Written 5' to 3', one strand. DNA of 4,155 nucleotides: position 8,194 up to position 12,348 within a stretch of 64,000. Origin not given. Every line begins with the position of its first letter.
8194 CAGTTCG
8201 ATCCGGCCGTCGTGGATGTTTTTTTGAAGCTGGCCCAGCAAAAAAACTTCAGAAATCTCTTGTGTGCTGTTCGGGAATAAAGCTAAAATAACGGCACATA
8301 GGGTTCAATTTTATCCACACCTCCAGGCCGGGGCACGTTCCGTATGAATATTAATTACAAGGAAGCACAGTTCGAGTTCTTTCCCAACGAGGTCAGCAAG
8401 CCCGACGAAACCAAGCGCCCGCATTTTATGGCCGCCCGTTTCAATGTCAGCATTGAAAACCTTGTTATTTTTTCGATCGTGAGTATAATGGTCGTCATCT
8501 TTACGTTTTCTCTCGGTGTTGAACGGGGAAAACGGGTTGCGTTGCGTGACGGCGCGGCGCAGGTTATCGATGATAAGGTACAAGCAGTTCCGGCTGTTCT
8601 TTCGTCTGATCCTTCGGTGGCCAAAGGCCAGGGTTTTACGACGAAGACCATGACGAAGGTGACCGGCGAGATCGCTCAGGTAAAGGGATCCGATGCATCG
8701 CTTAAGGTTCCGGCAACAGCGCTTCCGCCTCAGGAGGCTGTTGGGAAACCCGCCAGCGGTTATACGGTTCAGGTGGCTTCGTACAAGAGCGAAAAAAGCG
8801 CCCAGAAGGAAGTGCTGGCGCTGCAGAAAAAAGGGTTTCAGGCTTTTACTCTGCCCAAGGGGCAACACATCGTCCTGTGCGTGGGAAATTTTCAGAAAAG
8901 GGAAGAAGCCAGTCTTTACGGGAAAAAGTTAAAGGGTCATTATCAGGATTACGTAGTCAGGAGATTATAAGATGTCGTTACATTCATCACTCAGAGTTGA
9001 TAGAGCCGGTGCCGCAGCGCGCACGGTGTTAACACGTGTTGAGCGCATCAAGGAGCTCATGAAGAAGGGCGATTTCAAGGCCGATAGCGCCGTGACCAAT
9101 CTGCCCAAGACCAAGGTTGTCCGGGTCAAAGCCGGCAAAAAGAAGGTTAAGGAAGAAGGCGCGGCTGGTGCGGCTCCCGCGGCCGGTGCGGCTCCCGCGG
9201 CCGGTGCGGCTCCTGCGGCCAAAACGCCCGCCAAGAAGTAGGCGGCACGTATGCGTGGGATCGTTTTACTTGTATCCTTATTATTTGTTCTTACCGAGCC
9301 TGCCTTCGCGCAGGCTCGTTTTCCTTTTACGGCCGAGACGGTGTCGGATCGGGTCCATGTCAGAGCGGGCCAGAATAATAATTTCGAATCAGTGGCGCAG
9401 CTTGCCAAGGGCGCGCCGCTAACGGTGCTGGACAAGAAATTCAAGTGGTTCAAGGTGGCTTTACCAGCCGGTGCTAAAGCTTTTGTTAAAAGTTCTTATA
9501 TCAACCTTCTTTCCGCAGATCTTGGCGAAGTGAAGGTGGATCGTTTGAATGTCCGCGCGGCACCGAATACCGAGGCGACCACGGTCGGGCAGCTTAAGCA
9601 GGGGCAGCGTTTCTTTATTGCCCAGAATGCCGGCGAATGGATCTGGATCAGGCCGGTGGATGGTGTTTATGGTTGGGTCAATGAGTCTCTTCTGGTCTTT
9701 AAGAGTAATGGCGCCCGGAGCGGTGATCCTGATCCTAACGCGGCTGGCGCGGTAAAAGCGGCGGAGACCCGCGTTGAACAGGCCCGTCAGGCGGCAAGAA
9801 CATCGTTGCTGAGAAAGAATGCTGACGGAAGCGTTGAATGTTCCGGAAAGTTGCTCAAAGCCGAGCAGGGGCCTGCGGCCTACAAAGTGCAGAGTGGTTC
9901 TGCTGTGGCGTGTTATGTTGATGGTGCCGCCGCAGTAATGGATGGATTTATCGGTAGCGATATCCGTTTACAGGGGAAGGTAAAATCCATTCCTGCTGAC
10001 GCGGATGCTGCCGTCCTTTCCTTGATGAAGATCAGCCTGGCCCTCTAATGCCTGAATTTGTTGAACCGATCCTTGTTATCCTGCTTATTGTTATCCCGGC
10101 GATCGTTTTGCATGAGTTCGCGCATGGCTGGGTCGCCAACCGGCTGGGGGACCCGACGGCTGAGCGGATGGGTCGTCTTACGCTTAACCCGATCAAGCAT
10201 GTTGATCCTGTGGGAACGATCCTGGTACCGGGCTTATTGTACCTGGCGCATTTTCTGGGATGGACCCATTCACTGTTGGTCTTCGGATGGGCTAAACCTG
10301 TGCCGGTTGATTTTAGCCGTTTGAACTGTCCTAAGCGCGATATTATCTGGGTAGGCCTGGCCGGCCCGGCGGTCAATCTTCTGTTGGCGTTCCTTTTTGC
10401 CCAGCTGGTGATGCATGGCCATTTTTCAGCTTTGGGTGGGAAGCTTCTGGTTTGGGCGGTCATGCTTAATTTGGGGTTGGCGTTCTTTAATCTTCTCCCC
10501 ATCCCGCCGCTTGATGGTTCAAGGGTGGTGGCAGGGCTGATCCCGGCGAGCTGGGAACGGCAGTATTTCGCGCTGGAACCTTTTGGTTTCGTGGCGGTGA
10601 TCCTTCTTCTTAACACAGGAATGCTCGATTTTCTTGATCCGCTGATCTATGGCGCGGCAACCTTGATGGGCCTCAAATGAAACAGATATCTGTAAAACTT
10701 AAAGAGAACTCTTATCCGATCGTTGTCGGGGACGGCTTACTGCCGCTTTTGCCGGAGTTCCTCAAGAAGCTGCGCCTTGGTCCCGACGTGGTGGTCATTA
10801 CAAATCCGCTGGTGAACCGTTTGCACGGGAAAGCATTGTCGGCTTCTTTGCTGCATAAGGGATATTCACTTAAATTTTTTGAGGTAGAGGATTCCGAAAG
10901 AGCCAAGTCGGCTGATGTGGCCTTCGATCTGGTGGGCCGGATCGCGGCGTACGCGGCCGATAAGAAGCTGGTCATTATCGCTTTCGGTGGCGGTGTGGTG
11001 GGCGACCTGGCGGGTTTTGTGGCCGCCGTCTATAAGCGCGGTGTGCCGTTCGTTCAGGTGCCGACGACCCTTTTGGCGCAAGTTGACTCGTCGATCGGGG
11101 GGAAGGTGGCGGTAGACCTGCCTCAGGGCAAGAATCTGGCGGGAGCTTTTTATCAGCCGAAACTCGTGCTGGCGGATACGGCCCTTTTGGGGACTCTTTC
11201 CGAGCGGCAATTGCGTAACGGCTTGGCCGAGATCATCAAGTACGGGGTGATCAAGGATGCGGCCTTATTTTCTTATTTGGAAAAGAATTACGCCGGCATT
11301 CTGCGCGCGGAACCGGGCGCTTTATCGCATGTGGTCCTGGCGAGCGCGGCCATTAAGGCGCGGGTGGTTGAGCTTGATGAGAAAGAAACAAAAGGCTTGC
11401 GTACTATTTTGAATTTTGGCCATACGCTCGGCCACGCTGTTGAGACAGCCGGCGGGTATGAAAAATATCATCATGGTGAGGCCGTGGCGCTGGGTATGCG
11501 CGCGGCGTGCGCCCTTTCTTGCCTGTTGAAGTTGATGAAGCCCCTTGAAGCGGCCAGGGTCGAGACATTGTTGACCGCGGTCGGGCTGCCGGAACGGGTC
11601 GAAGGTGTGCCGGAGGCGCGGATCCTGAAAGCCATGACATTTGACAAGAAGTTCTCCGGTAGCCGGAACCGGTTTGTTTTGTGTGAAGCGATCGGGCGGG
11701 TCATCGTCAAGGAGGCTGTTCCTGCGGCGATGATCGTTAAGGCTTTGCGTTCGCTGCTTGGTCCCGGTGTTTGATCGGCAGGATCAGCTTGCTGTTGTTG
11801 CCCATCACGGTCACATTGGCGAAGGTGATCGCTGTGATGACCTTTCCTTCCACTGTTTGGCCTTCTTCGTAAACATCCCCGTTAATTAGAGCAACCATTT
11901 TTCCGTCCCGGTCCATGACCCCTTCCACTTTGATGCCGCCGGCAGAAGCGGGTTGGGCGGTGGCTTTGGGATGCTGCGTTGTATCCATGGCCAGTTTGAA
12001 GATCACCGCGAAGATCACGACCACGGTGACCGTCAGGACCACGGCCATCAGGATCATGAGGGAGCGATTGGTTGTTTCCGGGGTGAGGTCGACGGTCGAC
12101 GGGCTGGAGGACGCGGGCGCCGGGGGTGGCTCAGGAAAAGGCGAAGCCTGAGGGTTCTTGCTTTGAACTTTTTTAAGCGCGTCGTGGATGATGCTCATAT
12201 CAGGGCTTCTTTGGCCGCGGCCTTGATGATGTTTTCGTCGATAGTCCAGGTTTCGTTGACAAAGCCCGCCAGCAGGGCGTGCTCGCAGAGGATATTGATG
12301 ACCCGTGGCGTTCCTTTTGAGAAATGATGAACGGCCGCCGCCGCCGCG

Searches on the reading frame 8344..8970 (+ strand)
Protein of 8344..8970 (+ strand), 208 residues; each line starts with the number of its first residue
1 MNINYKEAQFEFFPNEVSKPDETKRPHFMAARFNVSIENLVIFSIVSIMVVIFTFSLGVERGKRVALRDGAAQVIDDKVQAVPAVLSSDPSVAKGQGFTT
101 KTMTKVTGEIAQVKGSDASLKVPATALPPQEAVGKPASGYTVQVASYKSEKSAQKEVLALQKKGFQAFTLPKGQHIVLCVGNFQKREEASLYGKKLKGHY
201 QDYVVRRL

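Call 62: search_protein_families(library=pfam, proteins=[window:8344-8970:+], max_evalue=0.001)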
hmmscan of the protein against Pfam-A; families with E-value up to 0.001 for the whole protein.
window:8344-8970:+ (208 aa): 1 family
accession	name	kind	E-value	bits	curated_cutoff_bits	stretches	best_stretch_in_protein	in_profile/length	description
PF05036.18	SPOR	-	1.6e-11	44.8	21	1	137-206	2-76/76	SPOR domain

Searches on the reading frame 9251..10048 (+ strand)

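Call 11: search_protein_families(library=pfam, proteins=[window:9251-10048:+], max_evalue=0.01)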
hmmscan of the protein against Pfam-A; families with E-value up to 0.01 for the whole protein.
window:9251-10048:+ (265 aa): 3 families
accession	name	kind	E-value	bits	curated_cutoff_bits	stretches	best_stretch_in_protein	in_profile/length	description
PF08239.17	SH3_3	-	5.9e-19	68.4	27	2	97-148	1-53/54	Bacterial SH3 domain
PF06347.19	SH3_4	-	2.3e-11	43.7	24.1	1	95-148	1-54/56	Bacterial SH3 domain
PF18348.7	SH3_16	-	3.8e-09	36.6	25.8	1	101-146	1-47/49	Bacterial dipeptidyl-peptidase Sh3 domain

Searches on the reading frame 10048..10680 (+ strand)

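Call 11: search_protein_families(library=pfam, proteins=[window:10048-10680:+], max_evalue=0.01)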
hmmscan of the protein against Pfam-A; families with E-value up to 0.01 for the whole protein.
window:10048-10680:+ (210 aa): 1 family
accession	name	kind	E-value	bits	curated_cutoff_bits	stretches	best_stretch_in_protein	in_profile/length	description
PF02163.28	Peptidase_M50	-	3.9e-13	49.7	27.2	2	132-168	161-197/221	Peptidase family M50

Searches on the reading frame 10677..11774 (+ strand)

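Call 11: search_protein_families(library=pfam, proteins=[window:10677-11774:+], max_evalue=0.01)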
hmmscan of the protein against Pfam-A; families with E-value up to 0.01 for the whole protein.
window:10677-11774:+ (365 aa): 4 families
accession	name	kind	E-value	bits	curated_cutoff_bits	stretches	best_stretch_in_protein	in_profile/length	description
PF24621.2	DHQS_C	-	7.7e-43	146.3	27.6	1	182-325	1-143/144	3-dehydroquinate synthase C-terminal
PF01761.26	DHQ_synthase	-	8.1e-42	141.9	24.2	1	69-180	3-114/115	3-dehydroquinate synthase N-terminal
PF13685.12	Fe-ADH_2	-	4.5e-10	40.1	28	1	16-132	1-108/149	Iron-containing alcohol dehydrogenase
PF00465.25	Fe-ADH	-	2.1e-06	27.9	31.3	1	15-132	4-131/168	Iron-containing alcohol dehydrogenase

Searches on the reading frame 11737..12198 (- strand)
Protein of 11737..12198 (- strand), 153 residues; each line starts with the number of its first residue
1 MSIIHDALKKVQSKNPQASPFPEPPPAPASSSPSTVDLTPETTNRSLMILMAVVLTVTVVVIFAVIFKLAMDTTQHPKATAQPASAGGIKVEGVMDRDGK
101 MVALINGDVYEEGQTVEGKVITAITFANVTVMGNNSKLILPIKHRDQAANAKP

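Call 11: search_protein_families(library=pfam, proteins=[window:11737-12198:-], max_evalue=0.01)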
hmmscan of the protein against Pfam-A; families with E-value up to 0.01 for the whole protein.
window:11737-12198:- (153 aa): 1 family
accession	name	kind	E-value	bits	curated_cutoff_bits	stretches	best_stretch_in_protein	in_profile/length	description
PF10838.14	DUF2677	-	0.0096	16.3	27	0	38-78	111-151/155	Protein of unknown function (DUF2677)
